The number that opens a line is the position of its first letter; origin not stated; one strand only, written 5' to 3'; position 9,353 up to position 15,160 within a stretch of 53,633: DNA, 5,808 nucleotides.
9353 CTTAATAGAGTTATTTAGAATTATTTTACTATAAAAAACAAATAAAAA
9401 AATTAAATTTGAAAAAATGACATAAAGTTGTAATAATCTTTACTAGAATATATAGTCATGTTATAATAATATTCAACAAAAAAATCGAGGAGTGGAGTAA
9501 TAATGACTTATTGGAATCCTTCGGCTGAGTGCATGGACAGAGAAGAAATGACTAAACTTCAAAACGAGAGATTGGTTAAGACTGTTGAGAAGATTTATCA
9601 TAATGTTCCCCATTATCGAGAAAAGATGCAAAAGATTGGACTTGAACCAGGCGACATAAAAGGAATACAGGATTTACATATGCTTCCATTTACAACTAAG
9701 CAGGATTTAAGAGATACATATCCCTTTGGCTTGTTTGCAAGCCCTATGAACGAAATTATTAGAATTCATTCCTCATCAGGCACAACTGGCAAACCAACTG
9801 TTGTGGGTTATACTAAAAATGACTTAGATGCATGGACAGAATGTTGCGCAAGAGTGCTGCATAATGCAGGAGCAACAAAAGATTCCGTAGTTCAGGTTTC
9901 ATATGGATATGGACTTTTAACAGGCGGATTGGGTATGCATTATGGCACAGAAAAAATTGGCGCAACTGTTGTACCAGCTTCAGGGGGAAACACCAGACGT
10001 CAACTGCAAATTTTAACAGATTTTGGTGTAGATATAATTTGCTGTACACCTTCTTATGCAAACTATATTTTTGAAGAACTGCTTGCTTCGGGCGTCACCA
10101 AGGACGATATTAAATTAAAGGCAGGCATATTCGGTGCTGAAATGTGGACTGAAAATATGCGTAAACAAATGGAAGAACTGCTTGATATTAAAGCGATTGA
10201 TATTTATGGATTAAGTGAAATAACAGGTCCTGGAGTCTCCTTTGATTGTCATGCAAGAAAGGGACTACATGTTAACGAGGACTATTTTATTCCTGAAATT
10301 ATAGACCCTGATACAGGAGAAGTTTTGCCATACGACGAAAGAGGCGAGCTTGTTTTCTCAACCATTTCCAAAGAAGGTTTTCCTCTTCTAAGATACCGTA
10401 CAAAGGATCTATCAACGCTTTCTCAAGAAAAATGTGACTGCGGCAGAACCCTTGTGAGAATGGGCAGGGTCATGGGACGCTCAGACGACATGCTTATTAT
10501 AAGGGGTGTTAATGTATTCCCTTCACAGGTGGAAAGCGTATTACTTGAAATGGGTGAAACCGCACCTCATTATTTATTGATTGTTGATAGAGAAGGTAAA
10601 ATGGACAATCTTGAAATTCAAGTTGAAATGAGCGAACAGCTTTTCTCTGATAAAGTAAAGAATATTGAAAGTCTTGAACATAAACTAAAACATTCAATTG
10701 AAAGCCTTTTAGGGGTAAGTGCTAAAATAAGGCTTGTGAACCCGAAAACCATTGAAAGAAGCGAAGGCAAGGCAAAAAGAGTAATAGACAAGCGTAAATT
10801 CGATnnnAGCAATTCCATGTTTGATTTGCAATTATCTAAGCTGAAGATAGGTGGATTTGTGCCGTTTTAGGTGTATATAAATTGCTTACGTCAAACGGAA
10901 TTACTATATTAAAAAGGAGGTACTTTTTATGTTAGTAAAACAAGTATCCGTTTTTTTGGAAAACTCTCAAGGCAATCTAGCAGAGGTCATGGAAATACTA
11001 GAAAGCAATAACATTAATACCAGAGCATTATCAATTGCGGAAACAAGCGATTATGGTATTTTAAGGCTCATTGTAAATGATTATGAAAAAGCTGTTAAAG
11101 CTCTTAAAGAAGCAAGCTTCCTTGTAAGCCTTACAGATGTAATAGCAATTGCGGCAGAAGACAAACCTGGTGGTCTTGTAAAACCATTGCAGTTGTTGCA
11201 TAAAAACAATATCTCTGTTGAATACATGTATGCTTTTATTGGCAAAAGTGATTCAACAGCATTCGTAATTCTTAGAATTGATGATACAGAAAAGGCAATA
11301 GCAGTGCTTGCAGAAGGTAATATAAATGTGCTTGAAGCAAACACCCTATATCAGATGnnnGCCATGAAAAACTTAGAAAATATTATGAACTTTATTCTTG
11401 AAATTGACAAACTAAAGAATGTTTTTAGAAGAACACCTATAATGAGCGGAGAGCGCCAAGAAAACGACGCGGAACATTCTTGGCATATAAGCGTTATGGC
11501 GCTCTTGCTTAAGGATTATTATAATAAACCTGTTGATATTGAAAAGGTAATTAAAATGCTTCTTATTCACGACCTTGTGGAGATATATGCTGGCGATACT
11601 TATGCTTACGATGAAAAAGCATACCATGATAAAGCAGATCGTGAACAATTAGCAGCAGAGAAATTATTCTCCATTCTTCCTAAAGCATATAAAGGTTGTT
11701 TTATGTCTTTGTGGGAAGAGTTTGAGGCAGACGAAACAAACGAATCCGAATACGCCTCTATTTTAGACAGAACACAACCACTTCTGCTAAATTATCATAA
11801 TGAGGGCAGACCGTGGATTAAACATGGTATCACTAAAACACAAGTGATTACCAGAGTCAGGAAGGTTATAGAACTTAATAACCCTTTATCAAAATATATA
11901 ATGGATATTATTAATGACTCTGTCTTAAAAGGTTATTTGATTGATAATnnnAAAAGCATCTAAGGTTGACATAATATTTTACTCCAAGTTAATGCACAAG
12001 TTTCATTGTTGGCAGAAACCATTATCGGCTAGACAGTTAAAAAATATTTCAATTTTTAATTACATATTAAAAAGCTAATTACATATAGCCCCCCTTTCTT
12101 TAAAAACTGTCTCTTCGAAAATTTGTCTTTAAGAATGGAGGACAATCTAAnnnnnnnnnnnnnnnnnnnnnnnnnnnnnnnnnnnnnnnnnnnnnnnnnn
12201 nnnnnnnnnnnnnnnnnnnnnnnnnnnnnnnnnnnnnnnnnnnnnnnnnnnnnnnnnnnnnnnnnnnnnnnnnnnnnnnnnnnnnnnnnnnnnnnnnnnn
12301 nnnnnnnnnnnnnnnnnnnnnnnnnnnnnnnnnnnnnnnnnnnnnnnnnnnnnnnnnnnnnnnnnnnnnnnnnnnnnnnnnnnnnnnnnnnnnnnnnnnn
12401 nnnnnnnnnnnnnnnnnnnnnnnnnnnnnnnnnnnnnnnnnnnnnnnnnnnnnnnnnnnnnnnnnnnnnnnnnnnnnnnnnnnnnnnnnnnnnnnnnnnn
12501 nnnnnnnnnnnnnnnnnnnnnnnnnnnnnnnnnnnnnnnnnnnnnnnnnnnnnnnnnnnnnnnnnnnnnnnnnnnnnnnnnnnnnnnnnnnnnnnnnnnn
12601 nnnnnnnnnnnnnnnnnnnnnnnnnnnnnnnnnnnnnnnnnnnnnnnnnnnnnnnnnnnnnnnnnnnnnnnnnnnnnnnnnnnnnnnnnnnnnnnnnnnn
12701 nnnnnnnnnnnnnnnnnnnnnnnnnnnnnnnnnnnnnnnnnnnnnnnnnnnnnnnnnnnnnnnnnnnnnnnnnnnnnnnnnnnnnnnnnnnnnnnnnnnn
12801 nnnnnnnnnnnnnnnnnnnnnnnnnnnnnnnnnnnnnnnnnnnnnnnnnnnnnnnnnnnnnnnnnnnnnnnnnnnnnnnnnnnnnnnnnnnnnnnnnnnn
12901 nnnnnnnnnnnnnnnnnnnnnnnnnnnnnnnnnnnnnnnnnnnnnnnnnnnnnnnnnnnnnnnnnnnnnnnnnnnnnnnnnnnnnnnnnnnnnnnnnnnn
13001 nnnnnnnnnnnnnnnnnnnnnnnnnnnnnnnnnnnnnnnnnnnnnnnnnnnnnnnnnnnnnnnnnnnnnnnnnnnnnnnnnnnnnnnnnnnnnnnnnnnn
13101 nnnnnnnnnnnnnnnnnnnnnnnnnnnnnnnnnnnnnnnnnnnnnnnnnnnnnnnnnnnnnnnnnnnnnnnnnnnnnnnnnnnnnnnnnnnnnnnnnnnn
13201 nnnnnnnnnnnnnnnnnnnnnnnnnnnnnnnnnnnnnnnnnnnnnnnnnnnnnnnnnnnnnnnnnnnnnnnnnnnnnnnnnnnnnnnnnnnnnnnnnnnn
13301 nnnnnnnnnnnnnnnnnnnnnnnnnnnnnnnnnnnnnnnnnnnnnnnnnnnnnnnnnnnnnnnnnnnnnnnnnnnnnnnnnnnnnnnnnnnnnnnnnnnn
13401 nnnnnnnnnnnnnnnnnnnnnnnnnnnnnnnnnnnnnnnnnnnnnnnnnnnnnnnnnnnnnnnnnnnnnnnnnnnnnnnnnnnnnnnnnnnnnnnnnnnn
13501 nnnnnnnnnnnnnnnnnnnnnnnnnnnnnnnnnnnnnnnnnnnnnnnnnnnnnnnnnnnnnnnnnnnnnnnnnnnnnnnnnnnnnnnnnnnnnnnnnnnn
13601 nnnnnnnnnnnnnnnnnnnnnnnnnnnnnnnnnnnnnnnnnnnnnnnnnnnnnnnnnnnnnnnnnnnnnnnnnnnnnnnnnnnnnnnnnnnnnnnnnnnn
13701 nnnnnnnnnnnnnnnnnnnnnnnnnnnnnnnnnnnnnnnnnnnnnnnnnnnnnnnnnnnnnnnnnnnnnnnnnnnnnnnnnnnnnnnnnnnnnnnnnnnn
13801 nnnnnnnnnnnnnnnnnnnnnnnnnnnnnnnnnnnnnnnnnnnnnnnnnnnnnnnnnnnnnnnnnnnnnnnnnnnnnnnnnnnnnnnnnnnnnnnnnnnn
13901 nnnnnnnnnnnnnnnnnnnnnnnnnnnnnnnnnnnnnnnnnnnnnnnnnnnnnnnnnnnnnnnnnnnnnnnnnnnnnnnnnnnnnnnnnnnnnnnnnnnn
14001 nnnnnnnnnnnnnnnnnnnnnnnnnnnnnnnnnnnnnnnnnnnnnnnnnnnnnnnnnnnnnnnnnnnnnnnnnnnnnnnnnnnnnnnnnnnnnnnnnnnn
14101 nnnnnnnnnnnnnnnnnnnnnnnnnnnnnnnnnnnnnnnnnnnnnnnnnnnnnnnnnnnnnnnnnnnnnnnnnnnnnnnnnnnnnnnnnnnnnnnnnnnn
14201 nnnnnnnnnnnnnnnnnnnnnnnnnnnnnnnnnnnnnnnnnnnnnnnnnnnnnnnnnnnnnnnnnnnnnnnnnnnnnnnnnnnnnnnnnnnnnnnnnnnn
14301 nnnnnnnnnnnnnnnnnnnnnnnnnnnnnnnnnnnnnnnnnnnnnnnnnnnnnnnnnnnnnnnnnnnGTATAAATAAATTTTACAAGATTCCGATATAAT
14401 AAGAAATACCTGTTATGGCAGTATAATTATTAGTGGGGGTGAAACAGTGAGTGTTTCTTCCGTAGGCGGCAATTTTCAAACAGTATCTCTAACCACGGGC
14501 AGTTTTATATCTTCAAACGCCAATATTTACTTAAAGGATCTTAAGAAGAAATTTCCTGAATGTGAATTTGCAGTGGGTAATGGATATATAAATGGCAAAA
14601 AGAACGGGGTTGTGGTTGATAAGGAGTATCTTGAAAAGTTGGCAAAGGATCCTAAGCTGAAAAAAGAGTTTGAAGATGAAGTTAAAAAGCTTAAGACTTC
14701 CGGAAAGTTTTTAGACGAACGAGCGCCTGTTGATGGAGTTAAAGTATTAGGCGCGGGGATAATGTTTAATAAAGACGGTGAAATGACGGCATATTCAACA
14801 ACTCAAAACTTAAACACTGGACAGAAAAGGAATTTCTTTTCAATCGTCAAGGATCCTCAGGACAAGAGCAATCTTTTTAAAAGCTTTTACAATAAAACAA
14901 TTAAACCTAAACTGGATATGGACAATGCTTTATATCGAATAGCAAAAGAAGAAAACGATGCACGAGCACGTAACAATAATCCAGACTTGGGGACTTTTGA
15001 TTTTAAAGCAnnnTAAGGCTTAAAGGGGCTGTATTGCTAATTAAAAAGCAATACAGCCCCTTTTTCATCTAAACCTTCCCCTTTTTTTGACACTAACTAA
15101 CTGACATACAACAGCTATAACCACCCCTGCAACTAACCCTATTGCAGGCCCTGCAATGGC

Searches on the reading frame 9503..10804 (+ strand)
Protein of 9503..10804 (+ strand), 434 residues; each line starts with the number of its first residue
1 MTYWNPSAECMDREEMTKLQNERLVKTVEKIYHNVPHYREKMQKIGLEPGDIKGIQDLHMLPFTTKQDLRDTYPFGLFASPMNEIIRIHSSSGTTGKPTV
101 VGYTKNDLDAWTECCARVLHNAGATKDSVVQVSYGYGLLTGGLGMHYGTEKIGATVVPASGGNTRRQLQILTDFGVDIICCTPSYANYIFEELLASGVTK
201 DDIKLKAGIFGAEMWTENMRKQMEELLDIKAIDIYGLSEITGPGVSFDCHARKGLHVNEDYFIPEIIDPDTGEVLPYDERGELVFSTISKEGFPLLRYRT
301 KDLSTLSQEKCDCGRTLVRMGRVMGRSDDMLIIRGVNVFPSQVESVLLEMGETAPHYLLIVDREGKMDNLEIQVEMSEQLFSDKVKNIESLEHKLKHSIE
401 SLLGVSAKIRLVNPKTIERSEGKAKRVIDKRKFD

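Call 46: search_protein_families(library=pfam, proteins=[window:9503-10804:+], max_evalue=0.01)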
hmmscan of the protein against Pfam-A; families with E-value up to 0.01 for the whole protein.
window:9503-10804:+ (434 aa): 3 families
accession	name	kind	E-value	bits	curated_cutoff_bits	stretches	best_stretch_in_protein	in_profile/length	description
PF14535.12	AMP-binding_C_2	-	6.9e-35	119.6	25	1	335-431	1-96/96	AMP-binding enzyme C-terminal domain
PF00501.34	AMP-binding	-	1.6e-14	53.9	29.9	1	83-286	162-375/384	AMP-binding enzyme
PF04443.18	LuxE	-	1.1e-06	28.2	24.9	0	230-328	279-375/391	Acyl-protein synthetase, LuxE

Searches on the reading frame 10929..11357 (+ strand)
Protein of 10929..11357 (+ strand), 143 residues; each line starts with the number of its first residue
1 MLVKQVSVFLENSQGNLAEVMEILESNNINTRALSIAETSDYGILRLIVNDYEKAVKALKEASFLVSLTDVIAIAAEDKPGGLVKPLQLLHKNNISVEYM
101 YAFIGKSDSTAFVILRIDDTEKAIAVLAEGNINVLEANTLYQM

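Call 46: search_protein_families(library=pfam, proteins=[window:10929-11357:+], max_evalue=0.01)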
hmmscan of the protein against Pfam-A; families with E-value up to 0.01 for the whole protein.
window:10929-11357:+ (143 aa): 6 families
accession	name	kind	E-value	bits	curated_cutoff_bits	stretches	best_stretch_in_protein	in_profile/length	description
PF19571.5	ACT_8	-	8.7e-28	97.3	23.5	1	1-142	1-140/141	ACT domain pair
PF01842.31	ACT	-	3.9e-08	33.4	27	1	72-126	3-60/66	ACT domain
PF22629.2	ACT_AHAS_ss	-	4e-07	30.6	27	0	7-63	2-60/67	AHAS small subunit-like ACT domain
PF13840.12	ACT_7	-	2.2e-05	24.6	27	0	15-61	22-65/65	ACT domain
PF13291.12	ACT_4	-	4.7e-05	24.4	27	1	6-46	9-49/80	ACT domain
PF22468.2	ACT_9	-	0.0016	18.6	27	0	13-62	11-60/61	ACT domain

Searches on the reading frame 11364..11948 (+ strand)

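Call 46: search_protein_families(library=pfam, proteins=[window:11364-11948:+], max_evalue=0.01)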
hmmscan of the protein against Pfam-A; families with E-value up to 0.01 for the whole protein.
window:11364-11948:+ (195 aa): 3 families
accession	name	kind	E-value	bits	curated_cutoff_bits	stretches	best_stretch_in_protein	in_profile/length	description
PF13023.12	HD_3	-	1.3e-51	175.2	22.5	1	14-169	1-157/165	HD domain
PF12917.13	YfbR-like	-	1.7e-14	54.3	25.9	1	10-131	2-126/182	5'-deoxynucleotidase YfbR-like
PF01966.28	HD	-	1.9e-05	25.4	22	1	36-137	2-113/116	HD domain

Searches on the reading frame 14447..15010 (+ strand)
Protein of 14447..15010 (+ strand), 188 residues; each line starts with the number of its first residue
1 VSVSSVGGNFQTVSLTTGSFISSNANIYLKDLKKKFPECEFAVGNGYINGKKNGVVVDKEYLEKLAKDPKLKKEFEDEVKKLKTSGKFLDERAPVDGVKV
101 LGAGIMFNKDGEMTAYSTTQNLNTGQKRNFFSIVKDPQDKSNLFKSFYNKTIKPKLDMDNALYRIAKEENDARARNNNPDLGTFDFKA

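Call 46: search_protein_families(library=pfam, proteins=[window:14447-15010:+], max_evalue=0.01)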
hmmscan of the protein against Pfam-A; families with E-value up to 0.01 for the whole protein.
window:14447-15010:+ (188 aa): 1 family
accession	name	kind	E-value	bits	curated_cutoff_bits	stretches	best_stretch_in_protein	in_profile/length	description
PF19498.4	DUF6033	-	5.4e-14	53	25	1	21-130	3-124/205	Protein of unknown function (DUF6033)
